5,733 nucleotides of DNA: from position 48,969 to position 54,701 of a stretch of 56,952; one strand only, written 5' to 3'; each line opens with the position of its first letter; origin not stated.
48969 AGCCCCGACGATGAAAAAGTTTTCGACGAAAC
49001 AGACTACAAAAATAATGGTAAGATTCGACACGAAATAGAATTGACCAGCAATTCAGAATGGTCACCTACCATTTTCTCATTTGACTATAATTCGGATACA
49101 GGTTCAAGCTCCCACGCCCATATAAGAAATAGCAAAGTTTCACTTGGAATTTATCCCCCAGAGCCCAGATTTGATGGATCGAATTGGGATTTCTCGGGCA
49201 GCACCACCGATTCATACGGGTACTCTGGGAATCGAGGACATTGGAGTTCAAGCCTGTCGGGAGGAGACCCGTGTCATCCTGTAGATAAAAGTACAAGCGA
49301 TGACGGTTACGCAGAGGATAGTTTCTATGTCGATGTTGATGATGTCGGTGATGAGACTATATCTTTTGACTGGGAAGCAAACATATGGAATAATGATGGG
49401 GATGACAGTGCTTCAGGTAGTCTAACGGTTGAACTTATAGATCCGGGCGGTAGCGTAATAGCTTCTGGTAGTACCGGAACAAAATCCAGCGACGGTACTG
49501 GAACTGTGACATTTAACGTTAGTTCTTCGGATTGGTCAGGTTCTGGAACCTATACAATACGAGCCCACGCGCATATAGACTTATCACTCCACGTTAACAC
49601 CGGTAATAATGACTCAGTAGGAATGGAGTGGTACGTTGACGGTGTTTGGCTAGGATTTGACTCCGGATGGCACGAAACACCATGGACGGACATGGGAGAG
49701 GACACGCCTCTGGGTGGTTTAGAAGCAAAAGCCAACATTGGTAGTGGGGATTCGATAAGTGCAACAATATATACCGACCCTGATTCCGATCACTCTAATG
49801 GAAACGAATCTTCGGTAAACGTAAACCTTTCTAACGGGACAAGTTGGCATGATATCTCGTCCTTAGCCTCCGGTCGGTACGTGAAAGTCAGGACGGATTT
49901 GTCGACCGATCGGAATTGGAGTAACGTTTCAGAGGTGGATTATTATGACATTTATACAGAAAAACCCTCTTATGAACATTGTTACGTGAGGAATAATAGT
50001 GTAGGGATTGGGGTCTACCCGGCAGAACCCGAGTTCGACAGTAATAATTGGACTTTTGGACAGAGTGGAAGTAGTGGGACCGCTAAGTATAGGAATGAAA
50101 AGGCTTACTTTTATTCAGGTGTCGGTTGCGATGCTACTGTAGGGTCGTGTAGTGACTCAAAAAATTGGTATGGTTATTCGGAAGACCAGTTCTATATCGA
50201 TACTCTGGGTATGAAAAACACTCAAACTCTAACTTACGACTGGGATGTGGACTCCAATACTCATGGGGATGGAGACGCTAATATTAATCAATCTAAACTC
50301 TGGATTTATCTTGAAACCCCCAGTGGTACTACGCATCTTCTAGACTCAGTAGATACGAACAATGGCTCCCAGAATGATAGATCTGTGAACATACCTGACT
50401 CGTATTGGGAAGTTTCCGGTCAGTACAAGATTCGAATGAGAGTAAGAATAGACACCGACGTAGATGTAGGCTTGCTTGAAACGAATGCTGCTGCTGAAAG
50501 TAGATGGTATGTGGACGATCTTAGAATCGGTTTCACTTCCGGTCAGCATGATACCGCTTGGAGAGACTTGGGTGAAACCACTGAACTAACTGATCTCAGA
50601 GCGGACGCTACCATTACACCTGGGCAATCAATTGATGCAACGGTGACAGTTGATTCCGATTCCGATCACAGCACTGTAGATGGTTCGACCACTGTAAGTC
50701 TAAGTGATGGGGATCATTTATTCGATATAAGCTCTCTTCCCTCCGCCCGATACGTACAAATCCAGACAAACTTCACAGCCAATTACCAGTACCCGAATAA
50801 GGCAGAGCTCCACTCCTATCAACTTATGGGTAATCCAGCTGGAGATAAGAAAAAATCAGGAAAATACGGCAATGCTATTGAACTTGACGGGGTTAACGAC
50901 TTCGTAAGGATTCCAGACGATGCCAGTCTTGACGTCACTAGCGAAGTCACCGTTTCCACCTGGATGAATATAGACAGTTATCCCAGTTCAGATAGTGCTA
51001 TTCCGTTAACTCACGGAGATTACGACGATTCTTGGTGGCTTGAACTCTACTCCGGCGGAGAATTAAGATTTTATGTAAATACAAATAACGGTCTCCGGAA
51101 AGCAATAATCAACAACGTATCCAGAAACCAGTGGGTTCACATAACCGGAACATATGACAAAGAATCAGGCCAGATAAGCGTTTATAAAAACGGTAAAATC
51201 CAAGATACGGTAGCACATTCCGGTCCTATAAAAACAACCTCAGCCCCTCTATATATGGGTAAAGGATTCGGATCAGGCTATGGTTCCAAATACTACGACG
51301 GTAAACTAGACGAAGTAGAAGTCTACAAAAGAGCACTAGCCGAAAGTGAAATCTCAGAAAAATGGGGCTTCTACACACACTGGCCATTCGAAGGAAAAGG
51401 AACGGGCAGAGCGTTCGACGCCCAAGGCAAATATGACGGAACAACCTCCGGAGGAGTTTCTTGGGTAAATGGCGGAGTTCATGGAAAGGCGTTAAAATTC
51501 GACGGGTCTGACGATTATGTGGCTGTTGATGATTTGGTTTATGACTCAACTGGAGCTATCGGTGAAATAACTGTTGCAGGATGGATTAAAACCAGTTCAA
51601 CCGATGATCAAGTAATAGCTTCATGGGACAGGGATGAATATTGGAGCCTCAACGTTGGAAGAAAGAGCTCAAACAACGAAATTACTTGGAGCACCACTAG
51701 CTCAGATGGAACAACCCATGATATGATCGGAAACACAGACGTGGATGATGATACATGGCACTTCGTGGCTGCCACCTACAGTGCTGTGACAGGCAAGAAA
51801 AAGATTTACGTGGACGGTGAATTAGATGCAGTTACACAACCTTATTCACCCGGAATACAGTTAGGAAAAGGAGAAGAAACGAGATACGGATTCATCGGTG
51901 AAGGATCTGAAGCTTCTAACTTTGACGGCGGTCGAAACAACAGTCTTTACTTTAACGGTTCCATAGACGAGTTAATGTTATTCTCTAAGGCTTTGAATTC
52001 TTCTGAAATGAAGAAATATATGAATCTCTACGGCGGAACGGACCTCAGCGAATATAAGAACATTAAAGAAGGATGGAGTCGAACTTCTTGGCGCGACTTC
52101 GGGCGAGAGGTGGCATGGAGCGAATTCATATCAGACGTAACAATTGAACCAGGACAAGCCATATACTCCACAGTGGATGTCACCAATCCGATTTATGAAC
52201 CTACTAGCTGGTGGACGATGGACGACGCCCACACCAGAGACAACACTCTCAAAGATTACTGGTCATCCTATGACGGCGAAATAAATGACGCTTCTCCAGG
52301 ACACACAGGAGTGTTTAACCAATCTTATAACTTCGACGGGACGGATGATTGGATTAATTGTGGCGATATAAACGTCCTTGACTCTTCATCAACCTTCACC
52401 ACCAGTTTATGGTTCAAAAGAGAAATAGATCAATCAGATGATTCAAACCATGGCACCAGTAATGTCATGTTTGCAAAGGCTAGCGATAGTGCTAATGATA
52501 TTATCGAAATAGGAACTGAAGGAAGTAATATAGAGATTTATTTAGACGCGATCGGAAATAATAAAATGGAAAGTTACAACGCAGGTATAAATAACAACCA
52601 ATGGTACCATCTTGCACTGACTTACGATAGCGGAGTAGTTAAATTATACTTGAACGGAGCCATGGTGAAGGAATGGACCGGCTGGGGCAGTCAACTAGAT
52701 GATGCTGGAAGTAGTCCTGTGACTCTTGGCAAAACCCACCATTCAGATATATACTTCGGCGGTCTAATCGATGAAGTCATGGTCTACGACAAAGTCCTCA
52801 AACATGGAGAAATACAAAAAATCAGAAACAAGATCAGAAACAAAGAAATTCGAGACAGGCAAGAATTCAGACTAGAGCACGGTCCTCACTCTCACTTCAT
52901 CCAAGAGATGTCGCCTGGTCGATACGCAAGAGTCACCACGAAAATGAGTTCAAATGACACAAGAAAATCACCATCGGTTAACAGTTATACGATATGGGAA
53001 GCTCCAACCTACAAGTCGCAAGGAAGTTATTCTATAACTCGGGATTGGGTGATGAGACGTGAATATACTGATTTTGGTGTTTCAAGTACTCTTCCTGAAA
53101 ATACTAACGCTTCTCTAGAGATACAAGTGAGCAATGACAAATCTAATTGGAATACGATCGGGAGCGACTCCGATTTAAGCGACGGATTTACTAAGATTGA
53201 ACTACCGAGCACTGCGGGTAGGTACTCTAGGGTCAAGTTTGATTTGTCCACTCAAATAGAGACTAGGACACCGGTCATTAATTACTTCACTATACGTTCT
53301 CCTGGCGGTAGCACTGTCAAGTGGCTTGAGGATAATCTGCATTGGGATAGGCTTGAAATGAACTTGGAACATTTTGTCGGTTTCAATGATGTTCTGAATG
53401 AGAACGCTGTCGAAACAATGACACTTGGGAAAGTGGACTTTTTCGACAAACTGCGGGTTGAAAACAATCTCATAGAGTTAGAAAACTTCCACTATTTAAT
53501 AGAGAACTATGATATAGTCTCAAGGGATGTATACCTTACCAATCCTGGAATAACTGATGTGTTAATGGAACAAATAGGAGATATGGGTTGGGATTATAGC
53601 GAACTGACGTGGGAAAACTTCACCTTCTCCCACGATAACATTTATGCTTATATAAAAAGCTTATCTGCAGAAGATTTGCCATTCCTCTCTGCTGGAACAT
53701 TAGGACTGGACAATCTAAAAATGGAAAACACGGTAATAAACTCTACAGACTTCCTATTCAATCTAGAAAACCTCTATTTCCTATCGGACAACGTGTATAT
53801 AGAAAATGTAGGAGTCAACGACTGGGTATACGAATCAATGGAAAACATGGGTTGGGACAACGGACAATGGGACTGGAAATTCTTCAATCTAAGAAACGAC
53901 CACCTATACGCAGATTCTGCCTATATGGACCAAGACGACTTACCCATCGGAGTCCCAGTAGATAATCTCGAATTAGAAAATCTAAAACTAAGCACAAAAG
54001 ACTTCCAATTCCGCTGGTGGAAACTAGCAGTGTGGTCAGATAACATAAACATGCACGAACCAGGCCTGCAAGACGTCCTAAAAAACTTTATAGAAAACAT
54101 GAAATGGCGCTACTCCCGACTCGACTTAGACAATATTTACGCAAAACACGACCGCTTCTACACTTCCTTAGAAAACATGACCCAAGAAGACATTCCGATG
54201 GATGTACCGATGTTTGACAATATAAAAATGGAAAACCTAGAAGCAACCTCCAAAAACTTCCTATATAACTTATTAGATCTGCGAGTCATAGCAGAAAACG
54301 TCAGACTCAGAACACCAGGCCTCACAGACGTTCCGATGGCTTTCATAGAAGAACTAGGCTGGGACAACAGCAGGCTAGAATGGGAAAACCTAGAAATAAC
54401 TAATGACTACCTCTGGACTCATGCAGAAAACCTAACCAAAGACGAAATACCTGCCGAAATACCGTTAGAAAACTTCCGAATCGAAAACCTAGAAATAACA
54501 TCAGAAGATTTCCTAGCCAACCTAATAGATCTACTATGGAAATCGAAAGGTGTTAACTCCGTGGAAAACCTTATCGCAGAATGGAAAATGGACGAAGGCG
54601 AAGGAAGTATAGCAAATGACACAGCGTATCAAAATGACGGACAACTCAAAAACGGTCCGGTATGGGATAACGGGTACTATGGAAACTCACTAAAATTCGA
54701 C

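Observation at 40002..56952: Giant (at least 5,650-codon) surface-protein ORF that the ORF track does not show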

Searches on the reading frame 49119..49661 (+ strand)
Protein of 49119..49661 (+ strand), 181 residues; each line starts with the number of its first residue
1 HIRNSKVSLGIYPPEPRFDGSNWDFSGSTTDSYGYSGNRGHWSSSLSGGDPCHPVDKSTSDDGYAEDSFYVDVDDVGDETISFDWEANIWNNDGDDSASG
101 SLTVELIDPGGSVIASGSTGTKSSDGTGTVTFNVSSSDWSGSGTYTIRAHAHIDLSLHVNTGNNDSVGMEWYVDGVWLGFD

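Call 22: search_protein_families(library=pfam, proteins=[window:49119-49661:+], max_evalue=1)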
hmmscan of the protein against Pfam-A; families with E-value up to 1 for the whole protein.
window:49119-49661:+ (181 aa): 1 family
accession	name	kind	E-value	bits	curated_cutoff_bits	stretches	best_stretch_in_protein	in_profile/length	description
PF01835.25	MG2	-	0.022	15.6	32.8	1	91-151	25-82/96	MG2 domain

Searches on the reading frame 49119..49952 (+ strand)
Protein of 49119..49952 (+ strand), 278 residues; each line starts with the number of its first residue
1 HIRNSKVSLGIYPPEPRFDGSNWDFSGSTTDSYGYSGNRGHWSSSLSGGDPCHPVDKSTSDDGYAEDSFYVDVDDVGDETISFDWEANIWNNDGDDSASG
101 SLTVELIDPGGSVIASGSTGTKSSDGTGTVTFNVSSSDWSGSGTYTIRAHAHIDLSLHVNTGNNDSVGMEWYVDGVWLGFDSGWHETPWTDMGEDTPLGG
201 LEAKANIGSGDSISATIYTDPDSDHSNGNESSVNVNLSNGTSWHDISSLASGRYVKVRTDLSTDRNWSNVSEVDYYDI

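Call 35: predict_structure(alignment_id=A3)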
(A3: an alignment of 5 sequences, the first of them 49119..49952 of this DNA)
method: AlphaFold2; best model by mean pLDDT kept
length: 278 residues; sequences in the alignment: 5
mean_pLDDT: 73.4   pTM: 0.55
mean pLDDT of the five models: 73.4, 72.4, 71.6, 69.6, 68.3
residues with pLDDT >= 90: 29; 70-90: 166; 50-70: 45; < 50: 38
segments of 3 or more residues with pLDDT < 50: 1-38
pLDDT, mean of each block of 10 residues (from residue 1): 31 38 35 36 78 80 72 66 78 81 88 90 85 82 79 85 83 61 70 82 86 88 76 92 91 84 62 79
secondary structure, 60 per line:
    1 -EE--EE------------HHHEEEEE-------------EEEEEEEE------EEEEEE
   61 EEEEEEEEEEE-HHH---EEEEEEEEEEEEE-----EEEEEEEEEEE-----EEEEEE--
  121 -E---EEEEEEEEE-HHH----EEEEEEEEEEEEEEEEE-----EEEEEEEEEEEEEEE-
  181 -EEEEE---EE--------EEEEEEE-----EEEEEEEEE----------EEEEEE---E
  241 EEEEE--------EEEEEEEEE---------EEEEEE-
elements in order: E23-27 E41-48 E55-71 E79-91 E97-107 E113-118 E126-134 E143-159 E165-179 E182-186 E200-206 E212-220 E231-236 E240-245 E254-262 E272-277

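Call 39: fold_search(model_id=the predicted structure, library=pdb)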
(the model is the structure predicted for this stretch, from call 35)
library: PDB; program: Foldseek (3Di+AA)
matches with E <= 10: 1141; with E <= 0.001: 9
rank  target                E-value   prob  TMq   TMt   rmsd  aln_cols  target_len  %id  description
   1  5x7o_A                5.6e-05  0.97  0.20  0.05  21.2       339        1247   14  Crystal structure of Paenibacillus sp. 598K alpha-1,6-glucosyltransferase (released 2017-07-26)
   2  4h3w_B                1.8e-04  0.93  0.26  0.24  16.6       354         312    8  Crystal structure of a putative secreted protein (BDI_1231) from Parabacteroides distasonis ATCC 8503 at 2.00 A resolu (released 2012-11-14)
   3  4h3w_A                2.1e-04  0.93  0.27  0.25  16.3       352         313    9  Crystal structure of a putative secreted protein (BDI_1231) from Parabacteroides distasonis ATCC 8503 at 2.00 A resolu (released 2012-11-14)
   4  9eui_Q                2.8e-04  0.92  0.24  0.10  20.3       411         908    9  Cryo-EM structure of Staphylococcus aureus bacteriophage phi812 baseplate in the post-contraction state - complete (released 2025-04-09)
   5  9euj_G                3.1e-04  0.93  0.24  0.11  20.2       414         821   10  Cryo-EM structure of Staphylococcus aureus bacteriophage phi812 baseplate in the post-contraction state - sheath initi (released 2025-04-09)
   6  1yi9                  4.0e-04  0.63  0.16  0.15  19.4       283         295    8  Crystal Structure Analysis of the oxidized form of the M314I mutant of Peptidylglycine alpha-Hydroxylating Monooxygenase (released 2005-11-15)
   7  8zj4_A                4.7e-04  0.89  0.20  0.10  22.0       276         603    7  trypsinogen-EP-N619A (released 2025-05-21)
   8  4xup_F                7.2e-04  0.85  0.23  0.21  21.9       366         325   10  Structure of the N-terminal CBM22-1-CBM22-2 tandem domain from Paenibacillus barcinonensis Xyn10C (released 2015-06-03)
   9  6v1v_A                8.0e-04  0.85  0.19  0.11  13.3       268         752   11  VIP3B (VIP3B_2160) adapted for crystallization (released 2019-12-18)
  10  5wm0                  1.5e-03  0.47  0.17  0.15  20.4       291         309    8  Crystal structure of apo wild type peptidylglycine alpha-hydroxylating monooxygenase (PHM) soaked with peptide (peptide  (released 2018-07-18)
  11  6v1v_D                1.7e-03  0.87  0.21  0.10  13.5       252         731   13  VIP3B (VIP3B_2160) adapted for crystallization (released 2019-12-18)
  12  4xup_D                1.8e-03  0.72  0.22  0.20  18.3       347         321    9  Structure of the N-terminal CBM22-1-CBM22-2 tandem domain from Paenibacillus barcinonensis Xyn10C (released 2015-06-03)
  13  1sdw                  1.8e-03  0.41  0.16  0.14  20.0       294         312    9  Reduced (Cu+) peptidylglycine alpha-hydroxylating monooxygenase with bound peptide and dioxygen (released 2004-05-11)
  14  4xup_B                2.0e-03  0.57  0.21  0.19  18.1       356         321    9  Structure of the N-terminal CBM22-1-CBM22-2 tandem domain from Paenibacillus barcinonensis Xyn10C (released 2015-06-03)
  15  7uae_A                2.0e-03  0.57  0.21  0.13  17.9       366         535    9  Human meprin alpha (active state) (released 2022-11-02)
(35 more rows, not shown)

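Call 51: find_homologous_proteins(query=A3, max_evalue=0.01)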
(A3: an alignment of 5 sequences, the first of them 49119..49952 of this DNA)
Query A3 (5 sequences): 8000 candidates shared short words with the query, none scored E <= 0.01.

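Call 80: fold_search(model_id=the predicted structure, library=viral)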
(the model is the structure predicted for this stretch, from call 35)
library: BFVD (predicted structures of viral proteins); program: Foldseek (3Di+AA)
matches with E <= 10: 1431; with E <= 0.001: 56
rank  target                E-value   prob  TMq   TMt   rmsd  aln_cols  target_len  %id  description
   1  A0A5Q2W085            3.1e-07  1.00  0.22  0.09  17.7       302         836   12  (no name in the UniProt tables at hand)
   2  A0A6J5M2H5            5.0e-07  1.00  0.27  0.18  24.6       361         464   11  Uncharacterized protein [uncultured Caudovirales phage]
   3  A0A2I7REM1            1.8e-06  1.00  0.30  0.16  16.9       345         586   11  Uncharacterized protein [Vibrio phage 1.169.O._10N.261.52.B1]
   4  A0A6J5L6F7            8.4e-06  0.98  0.22  0.10  22.9       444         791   10  Tail protein I [uncultured Caudovirales phage]
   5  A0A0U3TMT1            1.1e-05  1.00  0.36  0.19  11.1       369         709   12  Minor tail protein [Arthrobacter phage SorJuana]
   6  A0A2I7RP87            1.3e-05  1.00  0.27  0.21  19.4       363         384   12  (no name in the UniProt tables at hand)
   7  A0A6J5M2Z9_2          1.8e-05  1.00  0.29  0.11  32.4       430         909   11  Fibronectin type III [uncultured Caudovirales phage]
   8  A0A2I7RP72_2          2.1e-05  1.00  0.34  0.15  18.2       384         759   10  (no name in the UniProt tables at hand)
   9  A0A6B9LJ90            2.2e-05  1.00  0.31  0.26  16.3       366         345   12  Uncharacterized protein [Flavobacterium phage vB_FspS_tooticki6-1]
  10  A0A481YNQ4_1          2.6e-05  0.96  0.20  0.07  18.1       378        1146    7  Collagen triple helix repeat protein [Pithovirus LCDPAC02]
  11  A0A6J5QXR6            2.7e-05  0.97  0.22  0.09  27.5       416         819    9  Uncharacterized protein [uncultured Caudovirales phage]
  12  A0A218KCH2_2          3.0e-05  0.97  0.23  0.09  27.4       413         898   12  (no name in the UniProt tables at hand)
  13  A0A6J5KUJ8            4.4e-05  0.97  0.21  0.10  21.1       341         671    8  Uncharacterized protein [uncultured Caudovirales phage]
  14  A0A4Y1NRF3            4.6e-05  0.82  0.19  0.12  17.3       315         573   12  Tail spike protein [Erwinia phage vB_EhrS_59]
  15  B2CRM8                4.9e-05  0.99  0.26  0.19  21.7       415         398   11  Uncharacterized protein [Betalipothrixvirus uzonense]
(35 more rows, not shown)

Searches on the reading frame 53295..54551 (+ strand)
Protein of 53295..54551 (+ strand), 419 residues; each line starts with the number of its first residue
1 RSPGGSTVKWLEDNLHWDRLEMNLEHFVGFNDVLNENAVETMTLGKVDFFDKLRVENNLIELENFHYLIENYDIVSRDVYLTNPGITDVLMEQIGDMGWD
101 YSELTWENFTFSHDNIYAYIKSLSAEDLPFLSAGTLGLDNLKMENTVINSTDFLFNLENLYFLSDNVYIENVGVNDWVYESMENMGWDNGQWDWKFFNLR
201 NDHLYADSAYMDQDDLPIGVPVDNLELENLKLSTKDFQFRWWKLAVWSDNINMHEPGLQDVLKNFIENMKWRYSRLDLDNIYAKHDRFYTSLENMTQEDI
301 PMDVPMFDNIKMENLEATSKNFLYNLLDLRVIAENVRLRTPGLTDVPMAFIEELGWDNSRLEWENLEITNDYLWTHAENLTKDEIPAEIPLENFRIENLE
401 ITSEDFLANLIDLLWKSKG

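Call 22: search_protein_families(library=pfam, proteins=[window:53295-54551:+], max_evalue=1)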
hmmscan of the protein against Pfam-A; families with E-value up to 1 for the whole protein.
window:53295-54551:+ (419 aa): 1 family
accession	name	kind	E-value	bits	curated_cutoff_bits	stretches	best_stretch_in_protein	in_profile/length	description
PF12541.14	DUF3737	-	0.0025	17.5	23.9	1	343-407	101-165/275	Protein of unknown function (DUF3737)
